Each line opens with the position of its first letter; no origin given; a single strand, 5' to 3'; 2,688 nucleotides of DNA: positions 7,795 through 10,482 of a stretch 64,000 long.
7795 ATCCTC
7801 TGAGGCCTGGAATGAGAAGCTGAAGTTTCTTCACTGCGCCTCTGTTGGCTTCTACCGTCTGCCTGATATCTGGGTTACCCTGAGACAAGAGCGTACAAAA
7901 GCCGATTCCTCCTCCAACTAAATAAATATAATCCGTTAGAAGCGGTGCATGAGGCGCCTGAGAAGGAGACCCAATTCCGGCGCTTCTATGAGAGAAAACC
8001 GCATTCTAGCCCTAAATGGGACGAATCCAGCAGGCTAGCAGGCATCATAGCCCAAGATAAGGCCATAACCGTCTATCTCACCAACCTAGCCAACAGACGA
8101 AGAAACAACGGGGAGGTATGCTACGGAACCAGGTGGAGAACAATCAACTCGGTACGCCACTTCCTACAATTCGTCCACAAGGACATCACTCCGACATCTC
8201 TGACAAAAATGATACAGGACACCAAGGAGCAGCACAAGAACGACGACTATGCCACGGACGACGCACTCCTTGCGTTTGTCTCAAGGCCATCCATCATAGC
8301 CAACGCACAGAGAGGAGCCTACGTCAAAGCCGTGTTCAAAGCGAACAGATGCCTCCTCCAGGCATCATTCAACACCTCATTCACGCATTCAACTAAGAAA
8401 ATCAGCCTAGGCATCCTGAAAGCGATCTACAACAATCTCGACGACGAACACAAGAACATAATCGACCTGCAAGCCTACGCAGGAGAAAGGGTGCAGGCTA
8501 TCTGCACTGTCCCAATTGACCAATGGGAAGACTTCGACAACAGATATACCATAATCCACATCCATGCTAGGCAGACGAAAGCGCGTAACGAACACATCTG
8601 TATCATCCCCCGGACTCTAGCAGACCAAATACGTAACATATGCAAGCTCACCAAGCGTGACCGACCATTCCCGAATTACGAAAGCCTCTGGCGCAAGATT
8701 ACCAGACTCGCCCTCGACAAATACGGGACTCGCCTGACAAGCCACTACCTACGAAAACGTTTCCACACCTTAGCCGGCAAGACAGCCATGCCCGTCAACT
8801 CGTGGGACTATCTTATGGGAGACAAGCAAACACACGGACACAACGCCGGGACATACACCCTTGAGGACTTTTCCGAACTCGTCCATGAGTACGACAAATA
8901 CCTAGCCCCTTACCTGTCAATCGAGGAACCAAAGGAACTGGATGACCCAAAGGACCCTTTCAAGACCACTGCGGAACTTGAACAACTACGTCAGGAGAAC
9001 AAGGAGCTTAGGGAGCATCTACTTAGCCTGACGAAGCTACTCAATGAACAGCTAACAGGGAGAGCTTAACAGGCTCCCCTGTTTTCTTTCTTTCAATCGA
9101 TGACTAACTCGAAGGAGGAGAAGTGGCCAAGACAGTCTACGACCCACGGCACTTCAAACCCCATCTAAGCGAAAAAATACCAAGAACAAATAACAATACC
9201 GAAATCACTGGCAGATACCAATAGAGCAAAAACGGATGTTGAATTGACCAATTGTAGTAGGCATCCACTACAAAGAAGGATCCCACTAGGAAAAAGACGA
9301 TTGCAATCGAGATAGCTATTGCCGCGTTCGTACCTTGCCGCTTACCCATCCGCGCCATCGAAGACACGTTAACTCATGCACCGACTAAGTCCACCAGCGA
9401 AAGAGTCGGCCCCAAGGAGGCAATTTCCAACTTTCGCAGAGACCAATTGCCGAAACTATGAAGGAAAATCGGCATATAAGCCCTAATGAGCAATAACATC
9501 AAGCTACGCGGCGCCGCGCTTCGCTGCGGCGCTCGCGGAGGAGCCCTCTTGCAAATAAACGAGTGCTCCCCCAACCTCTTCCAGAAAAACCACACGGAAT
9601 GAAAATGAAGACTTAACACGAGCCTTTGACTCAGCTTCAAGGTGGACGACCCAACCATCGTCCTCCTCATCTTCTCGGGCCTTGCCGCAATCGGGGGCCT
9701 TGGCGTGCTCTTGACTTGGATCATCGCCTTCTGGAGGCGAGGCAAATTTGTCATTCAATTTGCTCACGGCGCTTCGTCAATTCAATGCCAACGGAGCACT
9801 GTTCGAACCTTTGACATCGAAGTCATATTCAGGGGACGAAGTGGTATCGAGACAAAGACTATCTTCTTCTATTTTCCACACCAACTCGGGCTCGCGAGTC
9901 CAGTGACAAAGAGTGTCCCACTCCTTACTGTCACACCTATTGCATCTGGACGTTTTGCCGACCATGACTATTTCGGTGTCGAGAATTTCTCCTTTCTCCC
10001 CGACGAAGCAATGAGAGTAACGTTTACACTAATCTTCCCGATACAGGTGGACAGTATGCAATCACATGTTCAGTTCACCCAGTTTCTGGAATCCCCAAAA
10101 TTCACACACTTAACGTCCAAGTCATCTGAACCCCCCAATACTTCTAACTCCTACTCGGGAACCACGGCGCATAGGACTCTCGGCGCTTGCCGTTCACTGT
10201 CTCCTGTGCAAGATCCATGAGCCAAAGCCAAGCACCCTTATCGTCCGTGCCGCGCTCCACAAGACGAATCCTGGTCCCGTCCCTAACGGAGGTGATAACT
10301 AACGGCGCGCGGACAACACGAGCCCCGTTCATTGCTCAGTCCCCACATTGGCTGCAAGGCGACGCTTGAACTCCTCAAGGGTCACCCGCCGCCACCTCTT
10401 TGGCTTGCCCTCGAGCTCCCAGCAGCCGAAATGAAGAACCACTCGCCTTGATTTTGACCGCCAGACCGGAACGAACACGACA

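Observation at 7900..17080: About 9 kb AT-rich integrated element (integrase + HUH Rep-like + regulator + defence cargo) inserted between a host SPFH operon and a DUF72 gene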

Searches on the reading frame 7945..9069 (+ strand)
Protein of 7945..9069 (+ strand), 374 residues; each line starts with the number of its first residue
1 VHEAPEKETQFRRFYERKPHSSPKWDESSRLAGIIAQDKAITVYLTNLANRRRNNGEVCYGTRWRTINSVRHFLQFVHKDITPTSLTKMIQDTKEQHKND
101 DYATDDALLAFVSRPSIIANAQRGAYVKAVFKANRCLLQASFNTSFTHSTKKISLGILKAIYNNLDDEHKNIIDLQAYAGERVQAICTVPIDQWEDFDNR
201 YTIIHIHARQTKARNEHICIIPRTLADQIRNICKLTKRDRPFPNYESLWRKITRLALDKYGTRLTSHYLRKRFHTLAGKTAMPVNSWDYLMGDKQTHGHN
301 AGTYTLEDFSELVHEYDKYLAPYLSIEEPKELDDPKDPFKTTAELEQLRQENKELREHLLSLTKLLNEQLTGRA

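Call 9: search_protein_families(library=pfam, proteins=[window:7945-9069:+], max_evalue=0.1)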
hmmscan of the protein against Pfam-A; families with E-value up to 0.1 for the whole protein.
window:7945-9069:+ (374 aa): 0 families

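Call 11: search_protein_families(library=padloc, proteins=[window:7945-9069:+], max_evalue=0.01)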
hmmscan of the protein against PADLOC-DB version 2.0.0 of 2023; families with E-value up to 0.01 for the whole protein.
window:7945-9069:+ (374 aa): 0 families

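Call 12: search_protein_families(library=phrogs, proteins=[window:7945-9069:+], max_evalue=0.01)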
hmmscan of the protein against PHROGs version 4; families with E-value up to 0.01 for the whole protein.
window:7945-9069:+ (374 aa): 1 family
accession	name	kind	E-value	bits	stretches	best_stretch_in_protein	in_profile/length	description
phrog_216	-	integration and excision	7.5e-05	23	1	164-278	71-196/301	integrase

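Call 13: search_protein_families(library=ncbifam, proteins=[window:7945-9069:+], max_evalue=0.01)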
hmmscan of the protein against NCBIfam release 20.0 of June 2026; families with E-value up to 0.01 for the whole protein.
window:7945-9069:+ (374 aa): 1 family
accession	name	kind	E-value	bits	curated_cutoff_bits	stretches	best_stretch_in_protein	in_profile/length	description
NF040815.2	recomb_XerA_Arch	equivalog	3.9e-08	33.2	220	1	38-298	40-247/263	site-specific tyrosine recombinase/integron integrase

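Call 32: find_homologous_proteins(query=window:7945-9069:+)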
Query window:7945-9069:+ (374 aa): 97 proteins with E <= 0.001 among 2417 candidates.
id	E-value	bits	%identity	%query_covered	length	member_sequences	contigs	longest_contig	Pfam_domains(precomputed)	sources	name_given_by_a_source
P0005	2.5e-254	861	100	100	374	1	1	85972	-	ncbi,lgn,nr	ncbi:MAG TPA: hypothetical protein VGR53_11495 [Nitrososphaerales archaeon]|nr:hypothetical protein 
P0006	3.0e-207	706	81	100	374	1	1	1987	-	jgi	jgi:integrase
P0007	6.7e-206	702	82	99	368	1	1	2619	-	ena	-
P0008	1.5e-199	681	80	98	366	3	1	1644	-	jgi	jgi:hypothetical protein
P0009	8.2e-195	665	76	100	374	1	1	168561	-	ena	-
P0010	1.4e-137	477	58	99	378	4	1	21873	-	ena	-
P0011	3.0e-135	469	58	93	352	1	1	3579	-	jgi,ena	jgi:hypothetical protein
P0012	8.6e-131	454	62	87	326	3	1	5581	PF00589.28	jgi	jgi:integrase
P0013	3.3e-130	453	59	88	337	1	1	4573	-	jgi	jgi:hypothetical protein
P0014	1.1e-128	448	58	88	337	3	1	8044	-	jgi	-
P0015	6.4e-128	445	57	90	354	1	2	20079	-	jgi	-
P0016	5.4e-127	442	59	89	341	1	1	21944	-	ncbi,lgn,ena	-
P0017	8.3e-127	441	57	88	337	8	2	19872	-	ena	-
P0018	4.2e-125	436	59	89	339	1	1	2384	PF00589.28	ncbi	-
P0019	1.0e-120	421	58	88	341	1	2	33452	PF00589.28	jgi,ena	-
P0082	2.9e-70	255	41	93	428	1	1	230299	PF00589.28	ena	-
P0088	7.7e-65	238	42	78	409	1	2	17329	PF00589.28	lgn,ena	-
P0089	1.2e-64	237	40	85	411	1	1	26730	PF00589.28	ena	-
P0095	2.5e-52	196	51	47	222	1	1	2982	PF00589.28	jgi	jgi:Phage integrase family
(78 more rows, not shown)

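Call 33: find_encoding_contigs(protein=P0009, flank=10000, max_places=3)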
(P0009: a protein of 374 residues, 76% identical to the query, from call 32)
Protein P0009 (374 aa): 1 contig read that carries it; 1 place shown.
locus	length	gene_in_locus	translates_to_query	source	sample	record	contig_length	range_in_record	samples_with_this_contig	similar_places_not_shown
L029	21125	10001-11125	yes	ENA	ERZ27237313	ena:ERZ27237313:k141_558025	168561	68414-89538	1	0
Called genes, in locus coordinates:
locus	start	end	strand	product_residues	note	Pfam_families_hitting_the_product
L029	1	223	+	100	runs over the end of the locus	-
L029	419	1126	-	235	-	PF00215:OMPdecase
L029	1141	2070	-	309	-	PF01180:DHO_dh, PF01207:Dus (faint), PF03060:NMO (faint)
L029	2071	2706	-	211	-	PF00156:Pribosyltran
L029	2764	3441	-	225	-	-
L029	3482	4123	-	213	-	PF00156:Pribosyltran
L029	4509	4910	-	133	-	-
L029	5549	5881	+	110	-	PF00254:FKBP_C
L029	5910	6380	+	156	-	-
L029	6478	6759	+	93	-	-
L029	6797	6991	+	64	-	-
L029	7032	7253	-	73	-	-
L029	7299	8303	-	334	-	PF12773:DZR, PF13240:Zn_Ribbon_1, PF13248:Zn_ribbon_3 (faint)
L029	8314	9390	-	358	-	PF13421:Band_7_1, PF01145:Band_7 (weak), PF17032:Zn_ribbon_15 (faint), PF10571:UPF0547 (weak), PF12773:DZR, PF13240:Zn_Ribbon_1 (weak), PF13240:Zn_Ribbon_1 (weak), PF13248:Zn_ribbon_3 (weak), +1 more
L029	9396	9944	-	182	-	-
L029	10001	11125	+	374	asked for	-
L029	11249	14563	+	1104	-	PF02384:N6_Mtase (weak), PF20473:MmeI_Mtase (faint), PF07669:Eco57I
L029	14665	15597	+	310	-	-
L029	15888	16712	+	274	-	PF01904:DUF72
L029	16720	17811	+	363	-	PF00817:IMS, PF11799:IMS_C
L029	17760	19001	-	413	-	PF07690:MFS_1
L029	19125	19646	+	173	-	-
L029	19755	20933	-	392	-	PF01266:DAO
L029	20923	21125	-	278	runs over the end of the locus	PF01497:Peripla_BP_2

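Call 34: find_encoding_contigs(protein=P0010, flank=10000, max_places=3)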
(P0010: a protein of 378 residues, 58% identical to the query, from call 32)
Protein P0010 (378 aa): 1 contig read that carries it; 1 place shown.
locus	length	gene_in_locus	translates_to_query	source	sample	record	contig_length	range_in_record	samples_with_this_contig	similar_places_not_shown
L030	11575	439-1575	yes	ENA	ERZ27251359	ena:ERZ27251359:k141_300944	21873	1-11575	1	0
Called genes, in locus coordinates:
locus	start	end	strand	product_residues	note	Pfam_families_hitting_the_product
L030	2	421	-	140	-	?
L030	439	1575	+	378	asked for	-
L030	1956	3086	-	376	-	-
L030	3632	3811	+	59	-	-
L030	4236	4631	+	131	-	PF01243:PNPOx_N, PF12900:Pyridox_ox_2 (weak)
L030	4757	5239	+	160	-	PF00210:Ferritin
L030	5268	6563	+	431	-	-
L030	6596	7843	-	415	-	-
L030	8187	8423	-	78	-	-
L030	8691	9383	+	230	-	-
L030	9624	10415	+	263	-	PF00005:ABC_tran, PF13304:AAA_21 (faint)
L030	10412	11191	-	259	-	PF00528:BPD_transp_1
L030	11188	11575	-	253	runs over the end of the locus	PF00528:BPD_transp_1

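Call 49: find_related_loci(query=window:7945-9069:+, collection=metagenome_contigs, flank=10000)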
Query window:7945-9069:+ (374 aa) in metagenome_contigs; peptide patterns used: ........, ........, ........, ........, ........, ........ (x = any residue, [..] = any of these).
66 stretches matched a pattern; 16 encode a relative of the query (tblastn E <= 1e-3); 16 distinct loci.
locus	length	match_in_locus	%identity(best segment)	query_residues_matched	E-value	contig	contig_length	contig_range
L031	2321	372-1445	58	9-370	3e-149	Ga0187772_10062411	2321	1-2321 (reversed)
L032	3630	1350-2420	56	11-366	2e-143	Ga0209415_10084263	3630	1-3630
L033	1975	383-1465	54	13-371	3e-142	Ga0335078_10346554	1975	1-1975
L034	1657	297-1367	56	20-370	5e-143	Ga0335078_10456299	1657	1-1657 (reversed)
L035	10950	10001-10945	58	20-327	9e-121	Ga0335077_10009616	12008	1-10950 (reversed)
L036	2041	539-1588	54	20-370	2e-127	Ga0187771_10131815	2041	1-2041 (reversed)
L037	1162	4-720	68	89-327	4e-123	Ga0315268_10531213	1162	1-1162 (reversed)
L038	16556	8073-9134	49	12-371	3e-110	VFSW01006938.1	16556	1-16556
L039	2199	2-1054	48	12-370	3e-112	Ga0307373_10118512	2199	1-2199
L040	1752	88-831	64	127-371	6e-110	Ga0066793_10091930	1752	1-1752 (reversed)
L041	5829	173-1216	48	24-371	5e-98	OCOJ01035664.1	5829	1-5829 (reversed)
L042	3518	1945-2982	46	24-368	3e-95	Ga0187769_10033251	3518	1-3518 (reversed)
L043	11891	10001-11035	47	24-368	2e-91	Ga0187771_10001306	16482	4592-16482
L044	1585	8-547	67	190-370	9e-86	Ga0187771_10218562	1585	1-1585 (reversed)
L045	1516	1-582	53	177-371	1e-62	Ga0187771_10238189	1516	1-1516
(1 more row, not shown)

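Call 50: find_related_loci(query=window:7945-9069:+, collection=viral_contigs, flank=10000)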
Query window:7945-9069:+ (374 aa) in viral_contigs; peptide patterns used: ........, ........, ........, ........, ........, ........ (x = any residue, [..] = any of these).
No stretch of DNA in the collection matches any of the patterns.

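Call 64: search_solved_structures(query=A4, max_evalue=1, show_alignments=2)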
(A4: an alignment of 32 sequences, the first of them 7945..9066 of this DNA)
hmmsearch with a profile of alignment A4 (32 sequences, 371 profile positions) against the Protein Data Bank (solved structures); distinct sequences matched with E-value up to 1: 0.

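Call 86: search_protein_families(library=pfam, proteins=[L029:14665-15597:+], max_evalue=0.1)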
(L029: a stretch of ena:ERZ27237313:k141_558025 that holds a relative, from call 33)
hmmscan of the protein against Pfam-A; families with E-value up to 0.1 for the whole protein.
L029:14665-15597:+ (310 aa): 0 families

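Call 87: find_encoding_contigs(protein=P0007, flank=5000, max_places=4)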
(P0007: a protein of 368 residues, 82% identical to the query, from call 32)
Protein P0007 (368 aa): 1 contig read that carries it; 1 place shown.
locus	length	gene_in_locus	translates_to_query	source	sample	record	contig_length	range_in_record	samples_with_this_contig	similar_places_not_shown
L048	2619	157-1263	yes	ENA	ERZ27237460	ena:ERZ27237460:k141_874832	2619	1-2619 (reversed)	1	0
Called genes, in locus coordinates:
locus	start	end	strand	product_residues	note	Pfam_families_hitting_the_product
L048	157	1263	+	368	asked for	-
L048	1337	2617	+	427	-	?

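Call 88: find_encoding_contigs(protein=P0006, flank=5000, max_places=4)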
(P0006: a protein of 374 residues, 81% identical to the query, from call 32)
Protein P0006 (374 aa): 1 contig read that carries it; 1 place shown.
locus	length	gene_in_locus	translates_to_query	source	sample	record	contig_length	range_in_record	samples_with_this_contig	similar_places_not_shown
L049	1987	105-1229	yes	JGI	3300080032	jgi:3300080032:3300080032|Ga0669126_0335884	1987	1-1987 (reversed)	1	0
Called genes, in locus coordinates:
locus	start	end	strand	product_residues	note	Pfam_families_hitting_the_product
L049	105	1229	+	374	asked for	-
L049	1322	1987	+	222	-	?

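Call 90: search_protein_families(library=padloc, proteins=[L029:11249-14563:+, L029:14665-15597:+, L048:1337-2617:+, L049:1322-1987:+], max_evalue=0.001)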
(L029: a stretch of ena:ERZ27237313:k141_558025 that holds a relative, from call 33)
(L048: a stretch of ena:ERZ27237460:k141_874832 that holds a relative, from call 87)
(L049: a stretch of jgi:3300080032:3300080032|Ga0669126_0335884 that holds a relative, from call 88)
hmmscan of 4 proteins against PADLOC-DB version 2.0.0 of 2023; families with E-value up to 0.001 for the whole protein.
L029:11249-14563:+ (1104 aa): 37 families (the best 25 are shown)
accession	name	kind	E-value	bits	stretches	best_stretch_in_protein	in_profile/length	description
PDLC03630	REase_MTase_IIG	-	0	1033.2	1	9-1090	15-1095/1100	Type IIG restriction enzyme-methyltransferase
PDLC03580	REase_II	-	5.1e-210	698.1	1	23-1097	29-1105/1112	Type II restriction enzyme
PDLC03625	REase_MTase_IIG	-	3.7e-89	297.8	1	220-1057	263-1090/1109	Type IIG restriction enzyme-methyltransferase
PDLC03335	MTase_II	-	2.3e-16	57.6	2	588-924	188-474/607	Type II methyltransferase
PDLC03313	MTase_II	-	1.1e-15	55.2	2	590-725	141-259/563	Type II methyltransferase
PDLC02529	PglX|PglXI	-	1.5e-15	54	1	351-493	187-326/1189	PglX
PDLC03338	MTase_II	-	4.3e-14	50.1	1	350-486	115-238/604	Type II methyltransferase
PDLC04134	mad2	-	1.8e-12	44.9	1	321-458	233-332/492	mads_2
PDLC03348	MTase_II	-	1.9e-10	37.9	1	343-461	199-311/727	Type II methyltransferase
PDLC03248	MTase_II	-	1.4e-09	35.3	1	589-709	81-187/521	Type II methyltransferase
PDLC03604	REase_MTase_IIG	-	4.3e-09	33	0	365-440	358-433/1011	Type IIG restriction enzyme-methyltransferase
PDLC02643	DrmMI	-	4.6e-09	32.7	1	358-418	549-620/1347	DrmMI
PDLC03617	REase_MTase_IIG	-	4.6e-09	32.5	1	346-462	180-291/1183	Type IIG restriction enzyme-methyltransferase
PDLC03612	REase_MTase_IIG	-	1.7e-08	31.1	0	972-1083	1123-1240/1247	Type IIG restriction enzyme-methyltransferase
PDLC03310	MTase_II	-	7.8e-08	29.5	1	851-966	302-413/475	Type II methyltransferase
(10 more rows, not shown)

L029:14665-15597:+ (310 aa): 0 families

L048:1337-2617:+ (427 aa): 2 families
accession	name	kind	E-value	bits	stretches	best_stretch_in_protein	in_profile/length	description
PDLC02811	DpdB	-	6.3e-12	43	1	11-346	7-327/370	DpdB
PDLC02658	DndB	-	1.2e-07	29.1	1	12-194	8-181/356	DndB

L049:1322-1987:+ (222 aa): 0 families

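Call 91: search_protein_families(library=pfam, proteins=[L048:1337-2617:+, L049:1322-1987:+, L029:11249-14563:+], max_evalue=0.01)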
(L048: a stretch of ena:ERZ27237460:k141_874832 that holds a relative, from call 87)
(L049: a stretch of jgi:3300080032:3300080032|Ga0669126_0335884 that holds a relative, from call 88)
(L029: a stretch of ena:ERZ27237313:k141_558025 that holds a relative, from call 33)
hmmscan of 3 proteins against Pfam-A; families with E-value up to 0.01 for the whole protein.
L048:1337-2617:+ (427 aa): 1 family
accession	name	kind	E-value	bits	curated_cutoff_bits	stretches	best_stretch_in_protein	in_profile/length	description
PF14072.11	DndB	-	1.5e-13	51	29.1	1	11-190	1-170/338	DNA-sulfur modification-associated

L049:1322-1987:+ (222 aa): 0 families

L029:11249-14563:+ (1104 aa): 4 families
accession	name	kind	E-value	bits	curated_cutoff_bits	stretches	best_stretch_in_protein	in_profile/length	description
PF07669.17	Eco57I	-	2e-11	44.7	25.3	1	441-687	2-155/171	Eco57I restriction-modification methylase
PF02384.22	N6_Mtase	-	1.4e-09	38.2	20.4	1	345-462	3-100/311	N-6 DNA Methylase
PF20473.4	MmeI_Mtase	-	1.1e-05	25.2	27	1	399-457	20-80/259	MmeI, DNA-methyltransferase domain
PF01170.24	UPF0020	-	0.001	19.3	22.3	1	401-458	31-95/197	RMKL-like, methyltransferase domain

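Call 94: search_solved_structures(query=A4, max_evalue=10, show_alignments=3)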
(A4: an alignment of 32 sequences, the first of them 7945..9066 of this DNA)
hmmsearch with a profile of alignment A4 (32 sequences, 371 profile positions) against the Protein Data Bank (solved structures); distinct sequences matched with E-value up to 10: 0.

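Call 95: search_protein_families(library=pfam, alignment_id=A4, max_evalue=0.01)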
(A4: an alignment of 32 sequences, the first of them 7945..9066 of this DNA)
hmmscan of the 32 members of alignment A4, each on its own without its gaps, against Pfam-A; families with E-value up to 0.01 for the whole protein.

A. member 1, window:7945-9066:+ (374 aa): 0 families

B. families by the number of members that match (of 32 scanned): 5 families
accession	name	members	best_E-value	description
PF00589.27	Phage_integrase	7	5.4e-07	Phage integrase family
PF02183.23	HALZ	3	0.0014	Homeobox associated leucine zipper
PF04102.17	SlyX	2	0.00031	SlyX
PF08623.16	TIP120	1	0.00043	TATA-binding protein interacting (TIP20)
PF25432.1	FF_PRPF40A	1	0.0088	PRPF40A-like, FF domain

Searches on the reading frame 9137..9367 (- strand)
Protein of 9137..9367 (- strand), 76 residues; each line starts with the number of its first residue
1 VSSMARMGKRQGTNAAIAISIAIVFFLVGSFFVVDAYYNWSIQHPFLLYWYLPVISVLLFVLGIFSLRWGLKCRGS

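Call 10: search_protein_families(library=pfam, proteins=[window:9137-9367:-], max_evalue=0.1)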
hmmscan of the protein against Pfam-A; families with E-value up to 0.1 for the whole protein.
window:9137-9367:- (76 aa): 2 families
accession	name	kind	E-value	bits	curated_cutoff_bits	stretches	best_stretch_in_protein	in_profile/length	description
PF03739.19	LptF_LptG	-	0.005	16.4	27.9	1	4-61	291-348/353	Lipopolysaccharide export system permease LptF/LptG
PF07332.16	Phage_holin_3_6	-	0.016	15.7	28.4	1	9-72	30-92/116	Putative Actinobacterial Holin-X, holin superfamily III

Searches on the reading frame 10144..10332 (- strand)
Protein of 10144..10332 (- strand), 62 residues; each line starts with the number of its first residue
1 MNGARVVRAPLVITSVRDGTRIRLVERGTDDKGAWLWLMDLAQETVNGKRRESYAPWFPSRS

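Call 86: search_protein_families(library=pfam, proteins=[window:10144-10332:-], max_evalue=0.1)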
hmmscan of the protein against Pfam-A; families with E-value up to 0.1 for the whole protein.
window:10144-10332:- (62 aa): 0 families
